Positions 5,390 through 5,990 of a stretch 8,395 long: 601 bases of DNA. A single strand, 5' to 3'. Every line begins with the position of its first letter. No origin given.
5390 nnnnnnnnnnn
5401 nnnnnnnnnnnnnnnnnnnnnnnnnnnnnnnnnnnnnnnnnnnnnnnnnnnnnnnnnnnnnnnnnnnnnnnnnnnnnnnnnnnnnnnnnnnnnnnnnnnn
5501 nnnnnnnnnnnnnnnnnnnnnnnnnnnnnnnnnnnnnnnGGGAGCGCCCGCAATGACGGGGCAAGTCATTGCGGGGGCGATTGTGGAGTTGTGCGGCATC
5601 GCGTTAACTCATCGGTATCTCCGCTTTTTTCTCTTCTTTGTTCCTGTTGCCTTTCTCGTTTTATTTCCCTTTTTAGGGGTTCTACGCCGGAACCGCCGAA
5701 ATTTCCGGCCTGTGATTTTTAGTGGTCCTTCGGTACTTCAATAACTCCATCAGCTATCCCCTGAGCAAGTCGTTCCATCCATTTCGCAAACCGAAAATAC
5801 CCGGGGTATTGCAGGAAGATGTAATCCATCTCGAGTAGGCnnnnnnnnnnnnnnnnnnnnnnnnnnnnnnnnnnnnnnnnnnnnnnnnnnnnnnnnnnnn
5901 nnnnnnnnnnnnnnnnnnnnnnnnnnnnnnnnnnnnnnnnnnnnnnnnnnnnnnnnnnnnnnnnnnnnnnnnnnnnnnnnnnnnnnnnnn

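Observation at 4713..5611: Two ~178-bp structured direct repeats bracket a small secreted-protein gene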

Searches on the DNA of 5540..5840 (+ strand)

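Call 44: search_dna_similar(query=window:5540-5840:+, collection=ecoli_genomes, mode=near, max_rows=40, rows=spread)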
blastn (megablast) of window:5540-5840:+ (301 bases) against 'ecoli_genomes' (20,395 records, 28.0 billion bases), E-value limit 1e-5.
Records with a match: 173; places in all: 212; records where one place covers at least 80% of the query: 2.
Genomes with a match: 161 of 5426; with a place that covers at least 80% of the query: 2. Places per genome that has any: lowest 1, median 1, highest 8. On chromosomes: 12 places; on plasmids: 200.
Best place of each record, by identity: >=99% 88; 95-99% 56; 90-95% 29.
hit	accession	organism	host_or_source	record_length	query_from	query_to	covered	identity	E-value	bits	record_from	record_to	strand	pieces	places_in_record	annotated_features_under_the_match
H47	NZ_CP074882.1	Escherichia coli strain 2010C_5028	Homo sapiens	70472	1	301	100%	100.0%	2e-155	556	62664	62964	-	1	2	arylsulfatase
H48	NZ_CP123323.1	Escherichia coli strain AREA_504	Homo sapiens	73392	131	292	54%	98.2%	3e-73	283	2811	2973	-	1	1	hypothetical protein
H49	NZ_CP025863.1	Escherichia coli strain 504237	Homo sapiens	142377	132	292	53%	96.9%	2e-69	270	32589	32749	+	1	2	arylsulfatase | tnpB: IS66 family insertion sequence element accessory protein TnpB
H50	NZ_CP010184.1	Escherichia coli strain M3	mouse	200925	137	292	52%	98.7%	1e-71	278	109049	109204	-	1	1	hypothetical protein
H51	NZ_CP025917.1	Escherichia coli strain 120899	Homo sapiens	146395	135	292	52%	97.5%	2e-69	270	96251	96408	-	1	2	arylsulfatase | tnpB: IS66 family insertion sequence element accessory protein TnpB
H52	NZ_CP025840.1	Escherichia coli strain 214-4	Homo sapiens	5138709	135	292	52%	97.5%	2e-69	270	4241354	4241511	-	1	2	hypothetical protein | zinc-binding dehydrogenase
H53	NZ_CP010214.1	Escherichia coli strain M15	mouse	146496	137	292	52%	98.1%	7e-70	272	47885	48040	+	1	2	hypothetical protein (x2)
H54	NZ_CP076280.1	Escherichia coli strain SA53-3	Bubalus bubalis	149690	137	292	52%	98.1%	7e-70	272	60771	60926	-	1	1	arylsulfatase regulator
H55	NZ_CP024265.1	Escherichia coli O169:H41 strain F6326-C1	missing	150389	136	292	52%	97.5%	9e-69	268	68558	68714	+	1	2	hypothetical protein | IS91 family transposase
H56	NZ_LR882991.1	Escherichia coli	-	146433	136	292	52%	97.5%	9e-69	268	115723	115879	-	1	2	hypothetical protein | IS91 family transposase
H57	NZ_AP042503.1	Escherichia coli strain OkiPb01679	bovine feces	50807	137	292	52%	97.4%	3e-68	267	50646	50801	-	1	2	hypothetical protein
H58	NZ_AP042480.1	Escherichia coli strain OkiPb01676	bovine feces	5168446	137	292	52%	93.6%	3e-58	233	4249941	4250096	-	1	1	arylsulfatase regulator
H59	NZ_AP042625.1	Escherichia coli strain OkiPb01704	bovine feces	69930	137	292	52%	93.6%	3e-58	233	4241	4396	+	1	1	arylsulfatase regulator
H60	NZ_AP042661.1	Escherichia coli strain OkiPb01709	bovine feces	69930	137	292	52%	93.6%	3e-58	233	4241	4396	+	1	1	arylsulfatase regulator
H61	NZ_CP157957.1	Escherichia coli strain B1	calf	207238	136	292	52%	92.4%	7e-55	222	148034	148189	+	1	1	arylsulfatase regulator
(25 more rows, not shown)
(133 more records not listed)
